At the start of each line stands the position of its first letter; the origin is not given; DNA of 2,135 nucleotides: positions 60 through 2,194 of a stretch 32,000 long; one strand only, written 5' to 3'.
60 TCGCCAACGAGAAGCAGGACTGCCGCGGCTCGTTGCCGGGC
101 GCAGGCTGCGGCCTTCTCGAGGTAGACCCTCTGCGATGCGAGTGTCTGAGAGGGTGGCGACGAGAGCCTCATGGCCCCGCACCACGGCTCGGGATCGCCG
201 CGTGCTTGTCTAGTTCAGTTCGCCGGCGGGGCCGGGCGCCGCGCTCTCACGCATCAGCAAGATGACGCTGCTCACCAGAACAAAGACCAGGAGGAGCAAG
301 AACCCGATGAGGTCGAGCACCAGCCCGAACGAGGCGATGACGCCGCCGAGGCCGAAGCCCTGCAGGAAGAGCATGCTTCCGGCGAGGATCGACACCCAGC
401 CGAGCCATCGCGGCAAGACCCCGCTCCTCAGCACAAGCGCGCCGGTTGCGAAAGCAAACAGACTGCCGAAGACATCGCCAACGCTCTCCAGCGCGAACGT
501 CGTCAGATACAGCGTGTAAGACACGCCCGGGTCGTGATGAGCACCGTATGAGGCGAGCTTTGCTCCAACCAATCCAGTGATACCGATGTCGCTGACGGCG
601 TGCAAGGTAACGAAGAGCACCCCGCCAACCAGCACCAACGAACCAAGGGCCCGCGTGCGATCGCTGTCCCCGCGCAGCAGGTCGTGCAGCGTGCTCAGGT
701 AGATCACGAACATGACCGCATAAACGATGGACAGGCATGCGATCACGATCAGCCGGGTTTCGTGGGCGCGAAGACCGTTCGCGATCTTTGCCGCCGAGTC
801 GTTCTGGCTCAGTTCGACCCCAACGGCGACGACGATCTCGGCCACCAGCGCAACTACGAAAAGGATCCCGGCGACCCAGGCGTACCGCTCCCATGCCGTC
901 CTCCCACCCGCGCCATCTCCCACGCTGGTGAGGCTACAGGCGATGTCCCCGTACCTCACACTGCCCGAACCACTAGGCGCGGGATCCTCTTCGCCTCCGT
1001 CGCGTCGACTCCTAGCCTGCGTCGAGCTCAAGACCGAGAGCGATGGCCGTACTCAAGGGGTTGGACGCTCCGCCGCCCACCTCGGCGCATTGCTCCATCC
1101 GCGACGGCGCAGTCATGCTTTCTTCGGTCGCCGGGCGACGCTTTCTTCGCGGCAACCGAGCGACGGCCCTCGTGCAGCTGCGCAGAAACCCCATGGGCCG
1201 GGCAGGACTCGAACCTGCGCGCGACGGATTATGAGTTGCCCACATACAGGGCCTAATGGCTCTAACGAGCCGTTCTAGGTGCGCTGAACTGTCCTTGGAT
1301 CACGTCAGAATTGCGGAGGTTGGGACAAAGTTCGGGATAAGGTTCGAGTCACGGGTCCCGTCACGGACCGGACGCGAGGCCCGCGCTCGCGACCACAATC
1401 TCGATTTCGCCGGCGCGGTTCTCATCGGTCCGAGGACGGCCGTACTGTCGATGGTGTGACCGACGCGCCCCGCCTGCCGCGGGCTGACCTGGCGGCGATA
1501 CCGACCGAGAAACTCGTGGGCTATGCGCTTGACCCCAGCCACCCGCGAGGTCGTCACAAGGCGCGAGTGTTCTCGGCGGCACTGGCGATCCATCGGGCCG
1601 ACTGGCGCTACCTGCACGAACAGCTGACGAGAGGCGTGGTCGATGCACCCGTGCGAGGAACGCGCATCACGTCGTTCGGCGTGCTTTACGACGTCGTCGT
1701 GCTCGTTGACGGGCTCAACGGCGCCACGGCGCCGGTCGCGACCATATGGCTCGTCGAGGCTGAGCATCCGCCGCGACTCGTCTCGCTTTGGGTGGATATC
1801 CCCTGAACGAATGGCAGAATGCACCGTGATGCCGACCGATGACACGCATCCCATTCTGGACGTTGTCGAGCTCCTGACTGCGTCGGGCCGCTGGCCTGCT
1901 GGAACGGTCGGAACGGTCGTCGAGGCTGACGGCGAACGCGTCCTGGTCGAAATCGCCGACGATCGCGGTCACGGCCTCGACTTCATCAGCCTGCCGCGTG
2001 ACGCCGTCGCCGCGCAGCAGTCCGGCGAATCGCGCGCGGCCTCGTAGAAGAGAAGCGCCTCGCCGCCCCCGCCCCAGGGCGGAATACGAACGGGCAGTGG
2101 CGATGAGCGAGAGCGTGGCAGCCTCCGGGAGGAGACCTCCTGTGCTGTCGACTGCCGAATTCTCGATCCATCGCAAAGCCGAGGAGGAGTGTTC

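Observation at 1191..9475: Tandem att-like copies of the tRNA-Met 3' end delimit two islets with no integrase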

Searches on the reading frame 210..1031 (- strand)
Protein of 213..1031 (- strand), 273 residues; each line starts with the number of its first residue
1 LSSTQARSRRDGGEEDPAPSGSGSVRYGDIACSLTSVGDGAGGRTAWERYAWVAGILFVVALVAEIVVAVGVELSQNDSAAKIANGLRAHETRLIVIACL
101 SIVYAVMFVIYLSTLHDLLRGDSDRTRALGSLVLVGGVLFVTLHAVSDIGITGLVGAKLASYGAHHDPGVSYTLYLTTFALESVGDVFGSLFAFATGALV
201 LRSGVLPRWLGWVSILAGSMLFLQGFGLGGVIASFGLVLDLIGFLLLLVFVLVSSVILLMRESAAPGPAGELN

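Call 7: search_protein_families(library=pfam, proteins=[window:213-1031:-], max_evalue=0.01)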
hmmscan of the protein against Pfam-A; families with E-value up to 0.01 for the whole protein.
window:213-1031:- (273 aa): 1 family
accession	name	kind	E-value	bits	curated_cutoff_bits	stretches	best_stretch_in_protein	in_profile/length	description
PF14329.11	DUF4386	-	4.8e-11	43.4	27.6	1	53-251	1-203/210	Domain of unknown function (DUF4386)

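Call 85: find_encoding_contigs(protein=window:210-923:-, flank=10000, max_places=5)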
Protein window:210-923:- (237 aa): no gene with exactly this product is on record in the collection.

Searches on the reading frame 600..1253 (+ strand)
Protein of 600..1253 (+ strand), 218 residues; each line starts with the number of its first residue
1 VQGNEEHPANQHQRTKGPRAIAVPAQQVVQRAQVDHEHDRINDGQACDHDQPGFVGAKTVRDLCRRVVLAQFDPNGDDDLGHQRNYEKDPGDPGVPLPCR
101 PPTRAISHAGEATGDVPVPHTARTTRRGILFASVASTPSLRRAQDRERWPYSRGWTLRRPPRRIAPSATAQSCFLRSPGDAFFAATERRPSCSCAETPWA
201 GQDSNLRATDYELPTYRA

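Call 7: search_protein_families(library=pfam, proteins=[window:600-1253:+], max_evalue=0.01)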
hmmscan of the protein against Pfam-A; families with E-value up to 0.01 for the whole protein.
window:600-1253:+ (218 aa): 0 families

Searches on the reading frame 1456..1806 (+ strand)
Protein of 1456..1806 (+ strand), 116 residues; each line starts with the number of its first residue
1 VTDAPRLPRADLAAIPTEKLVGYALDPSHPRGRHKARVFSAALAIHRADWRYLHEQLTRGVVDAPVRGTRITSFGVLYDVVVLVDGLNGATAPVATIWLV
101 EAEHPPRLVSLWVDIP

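Call 7: search_protein_families(library=pfam, proteins=[window:1456-1803:+], max_evalue=0.01)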
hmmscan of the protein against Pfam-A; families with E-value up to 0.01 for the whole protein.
window:1456-1803:+ (116 aa): 1 family
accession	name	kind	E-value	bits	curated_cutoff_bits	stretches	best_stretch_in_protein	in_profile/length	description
PF21814.2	DUF6883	-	4.3e-21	75.7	27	1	6-113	1-108/110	Domain of unknown function (DUF6883)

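Call 13: find_encoding_contigs(protein=window:1456-1806:+, flank=10000, max_places=6)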
Protein window:1456-1806:+ (116 aa): 2 contigs read that carry it; 2 places shown.
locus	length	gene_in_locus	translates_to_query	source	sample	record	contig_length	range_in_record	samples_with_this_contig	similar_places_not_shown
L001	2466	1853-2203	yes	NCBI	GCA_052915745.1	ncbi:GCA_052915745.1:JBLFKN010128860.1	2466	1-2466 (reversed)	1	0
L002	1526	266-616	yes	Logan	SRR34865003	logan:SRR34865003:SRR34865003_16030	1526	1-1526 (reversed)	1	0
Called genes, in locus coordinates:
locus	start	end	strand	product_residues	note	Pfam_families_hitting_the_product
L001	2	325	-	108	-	?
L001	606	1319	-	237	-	PF14329:DUF4386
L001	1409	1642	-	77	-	-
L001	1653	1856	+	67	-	-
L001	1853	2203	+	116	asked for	PF21814:DUF6883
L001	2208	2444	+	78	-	-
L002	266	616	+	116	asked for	PF21814:DUF6883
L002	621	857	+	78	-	-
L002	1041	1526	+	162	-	?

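Call 82: search_protein_families(library=ncbifam, proteins=[window:1456-1803:+], max_evalue=0.001)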
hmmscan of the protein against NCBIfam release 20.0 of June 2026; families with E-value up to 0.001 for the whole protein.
window:1456-1803:+ (116 aa): 0 families

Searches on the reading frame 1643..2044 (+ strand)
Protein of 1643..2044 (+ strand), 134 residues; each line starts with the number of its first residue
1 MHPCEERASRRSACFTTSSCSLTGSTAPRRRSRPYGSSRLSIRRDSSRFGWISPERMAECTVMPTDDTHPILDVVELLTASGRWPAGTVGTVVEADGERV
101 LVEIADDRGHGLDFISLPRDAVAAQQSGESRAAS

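Call 7: search_protein_families(library=pfam, proteins=[window:1643-2044:+], max_evalue=0.01)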
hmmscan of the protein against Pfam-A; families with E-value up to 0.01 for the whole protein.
window:1643-2044:+ (134 aa): 1 family
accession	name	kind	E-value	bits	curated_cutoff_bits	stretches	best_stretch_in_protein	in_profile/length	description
PF16277.11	DUF4926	-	0.00059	19.6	29.1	1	72-121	2-54/57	Domain of unknown function (DUF4926)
